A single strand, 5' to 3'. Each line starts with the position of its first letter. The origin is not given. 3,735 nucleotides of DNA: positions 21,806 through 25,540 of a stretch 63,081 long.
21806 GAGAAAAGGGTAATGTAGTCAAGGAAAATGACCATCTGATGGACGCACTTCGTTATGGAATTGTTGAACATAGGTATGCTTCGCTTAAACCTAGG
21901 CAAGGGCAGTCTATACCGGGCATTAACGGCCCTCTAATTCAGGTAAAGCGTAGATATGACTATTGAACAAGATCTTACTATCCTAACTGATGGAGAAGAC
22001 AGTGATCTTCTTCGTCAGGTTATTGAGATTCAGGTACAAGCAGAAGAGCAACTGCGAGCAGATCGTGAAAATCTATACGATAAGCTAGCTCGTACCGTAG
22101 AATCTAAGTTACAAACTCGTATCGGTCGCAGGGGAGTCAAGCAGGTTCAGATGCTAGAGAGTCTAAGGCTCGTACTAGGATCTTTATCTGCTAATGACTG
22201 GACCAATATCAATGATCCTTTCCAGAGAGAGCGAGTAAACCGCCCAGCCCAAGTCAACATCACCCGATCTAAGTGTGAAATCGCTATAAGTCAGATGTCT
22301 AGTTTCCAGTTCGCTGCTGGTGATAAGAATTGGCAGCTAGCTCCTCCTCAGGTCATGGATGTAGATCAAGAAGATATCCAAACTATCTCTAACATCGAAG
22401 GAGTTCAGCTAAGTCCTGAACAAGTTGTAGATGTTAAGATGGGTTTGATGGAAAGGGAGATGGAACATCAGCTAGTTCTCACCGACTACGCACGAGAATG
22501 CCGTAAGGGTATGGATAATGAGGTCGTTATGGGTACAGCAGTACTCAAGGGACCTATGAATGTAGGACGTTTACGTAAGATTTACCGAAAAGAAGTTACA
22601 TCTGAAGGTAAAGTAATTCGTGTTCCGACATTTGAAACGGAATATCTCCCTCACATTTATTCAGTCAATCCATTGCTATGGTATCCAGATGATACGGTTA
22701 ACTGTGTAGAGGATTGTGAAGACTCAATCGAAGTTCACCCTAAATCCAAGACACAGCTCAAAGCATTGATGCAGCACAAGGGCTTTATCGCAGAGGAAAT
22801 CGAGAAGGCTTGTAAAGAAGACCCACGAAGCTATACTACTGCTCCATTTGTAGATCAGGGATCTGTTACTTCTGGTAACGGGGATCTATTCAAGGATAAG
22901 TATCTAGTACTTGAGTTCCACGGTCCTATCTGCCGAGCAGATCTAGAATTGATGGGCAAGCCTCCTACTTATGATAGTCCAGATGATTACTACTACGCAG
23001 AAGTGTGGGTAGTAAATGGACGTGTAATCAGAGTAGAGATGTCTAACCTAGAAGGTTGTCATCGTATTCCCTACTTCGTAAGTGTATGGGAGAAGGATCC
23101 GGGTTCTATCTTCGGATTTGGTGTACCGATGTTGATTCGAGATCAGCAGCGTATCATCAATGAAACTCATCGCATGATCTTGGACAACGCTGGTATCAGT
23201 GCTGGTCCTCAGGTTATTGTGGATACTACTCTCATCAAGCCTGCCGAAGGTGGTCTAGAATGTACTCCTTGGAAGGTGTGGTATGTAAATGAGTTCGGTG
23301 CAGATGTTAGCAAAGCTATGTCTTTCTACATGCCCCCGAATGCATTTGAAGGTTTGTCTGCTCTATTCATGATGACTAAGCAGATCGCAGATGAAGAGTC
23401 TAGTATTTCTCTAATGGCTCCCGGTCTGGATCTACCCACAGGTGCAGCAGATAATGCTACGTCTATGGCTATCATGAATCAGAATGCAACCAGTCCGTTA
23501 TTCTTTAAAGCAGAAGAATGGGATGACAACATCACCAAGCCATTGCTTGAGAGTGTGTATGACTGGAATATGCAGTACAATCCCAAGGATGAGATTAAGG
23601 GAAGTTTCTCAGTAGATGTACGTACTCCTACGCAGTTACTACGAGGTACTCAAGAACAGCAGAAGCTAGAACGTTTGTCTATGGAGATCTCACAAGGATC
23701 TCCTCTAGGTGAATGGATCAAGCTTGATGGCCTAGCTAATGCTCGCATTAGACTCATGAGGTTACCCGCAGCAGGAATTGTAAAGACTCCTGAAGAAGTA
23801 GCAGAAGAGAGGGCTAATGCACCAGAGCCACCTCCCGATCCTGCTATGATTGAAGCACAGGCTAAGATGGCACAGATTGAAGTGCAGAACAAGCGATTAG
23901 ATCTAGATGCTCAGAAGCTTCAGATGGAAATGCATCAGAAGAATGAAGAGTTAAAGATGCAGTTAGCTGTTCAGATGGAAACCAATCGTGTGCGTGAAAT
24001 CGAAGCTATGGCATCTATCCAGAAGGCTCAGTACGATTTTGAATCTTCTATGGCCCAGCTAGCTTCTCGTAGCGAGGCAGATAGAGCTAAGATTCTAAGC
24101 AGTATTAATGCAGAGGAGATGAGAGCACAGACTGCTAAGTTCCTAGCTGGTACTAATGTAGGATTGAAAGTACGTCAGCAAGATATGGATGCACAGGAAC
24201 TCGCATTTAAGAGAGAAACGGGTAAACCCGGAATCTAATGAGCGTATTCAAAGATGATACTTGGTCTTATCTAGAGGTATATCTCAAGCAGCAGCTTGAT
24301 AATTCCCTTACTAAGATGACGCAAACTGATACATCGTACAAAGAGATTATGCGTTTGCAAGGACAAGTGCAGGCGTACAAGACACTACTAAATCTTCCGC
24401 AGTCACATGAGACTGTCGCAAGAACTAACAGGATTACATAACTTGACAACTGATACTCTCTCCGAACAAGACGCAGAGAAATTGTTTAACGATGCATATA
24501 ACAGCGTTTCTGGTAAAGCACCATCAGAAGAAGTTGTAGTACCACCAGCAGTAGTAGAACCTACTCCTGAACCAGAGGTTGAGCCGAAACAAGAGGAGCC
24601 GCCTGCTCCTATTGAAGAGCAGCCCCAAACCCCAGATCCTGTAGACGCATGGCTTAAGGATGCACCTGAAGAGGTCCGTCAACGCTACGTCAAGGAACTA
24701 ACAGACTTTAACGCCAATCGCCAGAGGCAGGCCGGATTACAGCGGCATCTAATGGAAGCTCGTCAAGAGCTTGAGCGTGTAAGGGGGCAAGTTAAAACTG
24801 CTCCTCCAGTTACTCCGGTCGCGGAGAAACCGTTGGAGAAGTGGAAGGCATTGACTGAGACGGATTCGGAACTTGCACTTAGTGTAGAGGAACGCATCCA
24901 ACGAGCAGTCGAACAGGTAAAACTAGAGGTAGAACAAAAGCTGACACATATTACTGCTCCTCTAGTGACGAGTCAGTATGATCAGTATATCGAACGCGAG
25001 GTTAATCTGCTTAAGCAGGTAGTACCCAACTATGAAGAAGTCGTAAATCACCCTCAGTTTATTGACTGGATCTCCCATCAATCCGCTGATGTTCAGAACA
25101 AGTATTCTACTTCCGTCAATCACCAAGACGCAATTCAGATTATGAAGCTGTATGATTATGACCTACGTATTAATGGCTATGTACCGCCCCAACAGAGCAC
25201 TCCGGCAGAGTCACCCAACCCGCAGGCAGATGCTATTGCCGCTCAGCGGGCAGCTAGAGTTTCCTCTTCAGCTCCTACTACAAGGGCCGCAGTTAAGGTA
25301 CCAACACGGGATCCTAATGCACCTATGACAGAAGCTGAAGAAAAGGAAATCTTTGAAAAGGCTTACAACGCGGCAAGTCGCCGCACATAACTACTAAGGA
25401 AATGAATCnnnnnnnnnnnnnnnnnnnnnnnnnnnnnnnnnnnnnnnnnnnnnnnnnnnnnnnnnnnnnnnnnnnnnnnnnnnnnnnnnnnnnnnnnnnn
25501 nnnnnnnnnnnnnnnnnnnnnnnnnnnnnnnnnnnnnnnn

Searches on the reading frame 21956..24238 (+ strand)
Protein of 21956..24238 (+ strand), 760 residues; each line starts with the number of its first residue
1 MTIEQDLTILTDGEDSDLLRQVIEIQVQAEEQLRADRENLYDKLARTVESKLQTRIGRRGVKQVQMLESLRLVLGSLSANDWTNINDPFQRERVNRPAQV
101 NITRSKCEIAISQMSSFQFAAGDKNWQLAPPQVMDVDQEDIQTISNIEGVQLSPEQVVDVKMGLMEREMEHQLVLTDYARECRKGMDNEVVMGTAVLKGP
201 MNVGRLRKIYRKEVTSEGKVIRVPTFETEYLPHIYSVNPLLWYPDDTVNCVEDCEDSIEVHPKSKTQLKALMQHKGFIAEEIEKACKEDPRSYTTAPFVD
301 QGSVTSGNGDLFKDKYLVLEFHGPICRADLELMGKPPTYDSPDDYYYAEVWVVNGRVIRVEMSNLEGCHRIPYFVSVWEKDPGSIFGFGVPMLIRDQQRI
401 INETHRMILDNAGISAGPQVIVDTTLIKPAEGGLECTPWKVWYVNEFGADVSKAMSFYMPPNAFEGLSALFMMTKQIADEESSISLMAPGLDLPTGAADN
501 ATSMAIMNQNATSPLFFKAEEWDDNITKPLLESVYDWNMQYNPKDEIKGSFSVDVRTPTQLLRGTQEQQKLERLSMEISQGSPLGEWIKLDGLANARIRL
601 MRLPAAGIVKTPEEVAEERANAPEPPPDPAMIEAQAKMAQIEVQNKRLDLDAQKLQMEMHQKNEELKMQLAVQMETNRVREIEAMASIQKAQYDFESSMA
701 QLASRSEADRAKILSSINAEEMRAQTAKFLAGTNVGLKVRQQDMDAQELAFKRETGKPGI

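Call 11: search_protein_families(library=pfam, proteins=[window:21956-24238:+], max_evalue=0.01)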
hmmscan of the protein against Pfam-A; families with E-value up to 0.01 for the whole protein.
window:21956-24238:+ (760 aa): 1 family
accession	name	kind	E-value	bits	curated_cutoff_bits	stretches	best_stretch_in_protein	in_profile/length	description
PF23899.1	SU10_portal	-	5.8e-07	28.8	30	1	350-426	296-367/593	Phage SU10 portal protein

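Call 12: search_protein_families(library=phrogs, proteins=[window:21956-24238:+], max_evalue=0.01)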
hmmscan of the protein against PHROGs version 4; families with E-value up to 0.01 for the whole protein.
window:21956-24238:+ (760 aa): 2 families
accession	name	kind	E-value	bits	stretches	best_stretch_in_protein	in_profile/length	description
phrog_332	-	connector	5.7e-37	128.3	1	101-643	63-539/560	head-tail adaptor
phrog_1216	-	head and packaging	1.8e-12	47.7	1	265-507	242-479/714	portal protein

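Call 18: find_related_loci(query=window:21956-24238:+, collection=viral_contigs, flank=10000)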
Query window:21956-24238:+ (760 aa) in viral_contigs; peptide patterns used: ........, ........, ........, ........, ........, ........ (x = any residue, [..] = any of these).
65 stretches matched a pattern; 62 encode a relative of the query (tblastn E <= 1e-3); 62 distinct loci.
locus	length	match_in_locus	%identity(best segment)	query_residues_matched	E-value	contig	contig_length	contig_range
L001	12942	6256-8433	40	14-757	8e-159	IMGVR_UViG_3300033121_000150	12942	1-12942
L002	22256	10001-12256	50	11-756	0e+0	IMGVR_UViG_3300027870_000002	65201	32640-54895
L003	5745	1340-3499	37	32-756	4e-154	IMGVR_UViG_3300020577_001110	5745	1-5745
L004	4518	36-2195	37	32-756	2e-156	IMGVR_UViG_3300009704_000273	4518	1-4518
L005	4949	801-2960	38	32-756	4e-155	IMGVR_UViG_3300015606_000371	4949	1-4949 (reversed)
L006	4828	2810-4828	38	32-709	2e-146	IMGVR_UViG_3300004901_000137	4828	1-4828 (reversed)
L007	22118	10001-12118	36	42-756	5e-143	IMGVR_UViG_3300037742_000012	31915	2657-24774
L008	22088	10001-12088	31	44-738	3e-98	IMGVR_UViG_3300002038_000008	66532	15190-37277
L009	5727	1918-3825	30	98-737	6e-79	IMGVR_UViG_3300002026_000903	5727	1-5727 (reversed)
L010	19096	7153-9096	30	100-737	6e-78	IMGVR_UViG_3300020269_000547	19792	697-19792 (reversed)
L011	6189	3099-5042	30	100-737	2e-77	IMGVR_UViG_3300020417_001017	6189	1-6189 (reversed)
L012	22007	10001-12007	31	100-755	2e-77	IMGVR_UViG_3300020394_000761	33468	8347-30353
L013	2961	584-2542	28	100-750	5e-76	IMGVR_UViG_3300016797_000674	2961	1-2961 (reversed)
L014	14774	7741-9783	30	55-757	1e-74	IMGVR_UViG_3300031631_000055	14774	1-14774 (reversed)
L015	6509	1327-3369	30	55-757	9e-75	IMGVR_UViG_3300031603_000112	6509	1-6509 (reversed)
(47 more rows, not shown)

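Call 69: search_dna_similar(query=window:21956-24238:+, collection=phages, mode=protein, max_rows=25)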
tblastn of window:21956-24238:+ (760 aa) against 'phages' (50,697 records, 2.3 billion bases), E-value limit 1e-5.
Records with a match: 37; places in all: 37; records where one place covers at least 80% of the query: 3.
Best place of each record, by identity: <60% 37.
By first word of the organism name: Roseobacter 11; Rhizobium 7; Pelagibacter 4; Pseudoalteromonas 2; Caudoviricetes 2; Aeromonas 2; Vibrio 2; Puniceispirillum 2; Xanthomonas 1; Stenotrophomonas 1; and 3 more.
By host as written in the record: Rhodobacteraceae bacterium FZCC0040 4; Rhodobacteraceae bacterium FZCC0023 4; Candidatus Pelagibacter sp. HTCC7211 3; - 2; Vibrio anguillarum PF4 2; Candidatus Puniceispirillum marinum IMCC1322 2; Rhizobium phaseoli N831 2; Xanthomonas sp. 1; and 17 more.
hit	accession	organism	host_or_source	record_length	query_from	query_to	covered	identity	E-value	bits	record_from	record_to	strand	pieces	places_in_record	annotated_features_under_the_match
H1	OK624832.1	Xanthomonas phage DES1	Xanthomonas sp.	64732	37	757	95%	35.1%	3e-126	421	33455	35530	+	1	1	portal protein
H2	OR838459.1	Stenotrophomonas phage StenR_269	Stenotrophomonas rhizophila CEMTC 4565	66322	44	756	94%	34.8%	2e-110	375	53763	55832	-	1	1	portal protein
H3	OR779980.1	Pseudoalteromonas phage vB_Pun_Y3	Pseudoalteromonas nigrifaciens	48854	36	729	91%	25.3%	1e-52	204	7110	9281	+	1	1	portal protein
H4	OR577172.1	Pseudomonas phage Rollin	Pseudomonas aeruginosa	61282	37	611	76%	23.4%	3e-21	105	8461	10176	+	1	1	hypothetical protein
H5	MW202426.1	Caudoviricetes sp.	Manatee Spring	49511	75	598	69%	24.9%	7e-37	155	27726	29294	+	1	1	portal protein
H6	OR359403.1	Aeromonas phage 1233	Aeromonas sp.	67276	122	590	62%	26.5%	8e-26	120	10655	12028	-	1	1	head-tail adaptor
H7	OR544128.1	Pasteurella phage Pmp11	Pasteurella multocida Past22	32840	100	569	62%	26.3%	1e-40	167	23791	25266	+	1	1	head-tail adaptor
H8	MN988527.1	Rhizobium phage RHph_N3_19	Rhizobium phaseoli N3_19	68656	41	591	73%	22.1%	9e-21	104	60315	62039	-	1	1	putative portal protein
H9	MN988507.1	Rhizobium phage RHph_N3_13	Rhizobium phaseoli N3_13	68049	41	591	73%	22.1%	1e-20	103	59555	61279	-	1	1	putative portal protein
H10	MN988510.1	Rhizobium phage RHph_I3_11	Rhizobium phaseoli I3_11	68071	41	591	73%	22.1%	1e-20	103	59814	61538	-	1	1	putative portal protein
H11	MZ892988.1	Roseobacter phage CRP-212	Rhodobacteraceae bacterium FZCC0040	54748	164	591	56%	28.3%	1e-28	129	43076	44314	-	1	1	putative portal protein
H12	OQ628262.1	Aeromonas phage vB_AsaP_MQM1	Aeromonas salmonicida subsp. salmonicida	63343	122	590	62%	25.4%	2e-24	116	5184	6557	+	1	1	portal protein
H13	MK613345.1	Roseobacter phage CRP-3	Rhodobacteraceae bacterium FZCC0040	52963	165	591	56%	27.8%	1e-26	123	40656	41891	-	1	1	putative portal protein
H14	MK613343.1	Roseobacter phage CRP-1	Rhodobacteraceae bacterium FZCC0023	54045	149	590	58%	26.7%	8e-27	124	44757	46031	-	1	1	putative portal protein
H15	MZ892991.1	Roseobacter phage CRP-603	Rhodobacteraceae bacterium FZCC0012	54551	147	591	59%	26.0%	5e-26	121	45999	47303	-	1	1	putative portal protein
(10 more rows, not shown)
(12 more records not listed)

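Call 70: get_annotated_region(hit=H1, flank=10000)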
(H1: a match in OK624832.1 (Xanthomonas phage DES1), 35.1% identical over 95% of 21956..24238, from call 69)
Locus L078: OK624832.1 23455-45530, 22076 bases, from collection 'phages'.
description: Xanthomonas phage DES1, complete genome.
organism: Xanthomonas phage DES1 (NCBI taxid 2894399)
taxonomy: Viruses; Duplodnaviria; Heunggongvirae; Uroviricota; Caudoviricetes
host: Xanthomonas sp.; source: wastewater reclamation facility; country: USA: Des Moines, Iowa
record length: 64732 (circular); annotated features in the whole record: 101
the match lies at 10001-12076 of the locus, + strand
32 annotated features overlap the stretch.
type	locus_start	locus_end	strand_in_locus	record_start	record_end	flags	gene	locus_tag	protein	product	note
CDS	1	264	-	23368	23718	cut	-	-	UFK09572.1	hypothetical protein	-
CDS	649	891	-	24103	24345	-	-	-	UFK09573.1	hypothetical protein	-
CDS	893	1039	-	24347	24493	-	-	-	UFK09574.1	hypothetical protein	-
CDS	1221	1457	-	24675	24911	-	-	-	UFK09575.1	hypothetical protein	-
CDS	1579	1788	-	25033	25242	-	-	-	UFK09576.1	hypothetical protein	-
CDS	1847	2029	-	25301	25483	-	-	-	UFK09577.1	hypothetical protein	-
CDS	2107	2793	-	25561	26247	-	-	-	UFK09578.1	hypothetical protein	-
CDS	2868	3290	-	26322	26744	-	-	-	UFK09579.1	hypothetical protein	-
CDS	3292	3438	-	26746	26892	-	-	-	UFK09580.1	hypothetical protein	-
CDS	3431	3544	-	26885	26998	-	-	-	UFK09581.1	hypothetical protein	-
CDS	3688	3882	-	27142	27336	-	-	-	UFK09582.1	hypothetical protein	-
CDS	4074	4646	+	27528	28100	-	-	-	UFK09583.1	hypothetical protein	-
CDS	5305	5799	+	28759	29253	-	-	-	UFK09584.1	HNH endonuclease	-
CDS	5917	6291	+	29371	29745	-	-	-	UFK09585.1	hypothetical protein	-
CDS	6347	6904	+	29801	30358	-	-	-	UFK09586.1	lysozyme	-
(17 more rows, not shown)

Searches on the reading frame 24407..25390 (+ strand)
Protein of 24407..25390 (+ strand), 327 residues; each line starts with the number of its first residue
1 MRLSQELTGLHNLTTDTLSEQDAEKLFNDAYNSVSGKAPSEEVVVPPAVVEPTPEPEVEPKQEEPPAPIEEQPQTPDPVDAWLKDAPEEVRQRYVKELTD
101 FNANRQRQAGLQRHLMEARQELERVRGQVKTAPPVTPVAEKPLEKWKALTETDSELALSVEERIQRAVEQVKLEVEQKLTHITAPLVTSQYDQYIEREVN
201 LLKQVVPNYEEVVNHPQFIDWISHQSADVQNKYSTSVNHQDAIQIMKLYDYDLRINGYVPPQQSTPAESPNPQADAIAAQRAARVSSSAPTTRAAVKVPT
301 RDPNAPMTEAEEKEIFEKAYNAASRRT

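Call 24: search_protein_families(library=phrogs, proteins=[window:24407-25390:+], max_evalue=0.001)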
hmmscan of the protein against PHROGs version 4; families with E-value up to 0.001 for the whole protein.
window:24407-25390:+ (327 aa): 2 families
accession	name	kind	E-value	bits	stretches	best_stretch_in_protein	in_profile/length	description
phrog_13678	-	unknown function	1.9e-07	32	1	41-294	38-255/300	-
phrog_30895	-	unknown function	0.00058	20.5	1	188-261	159-231/253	-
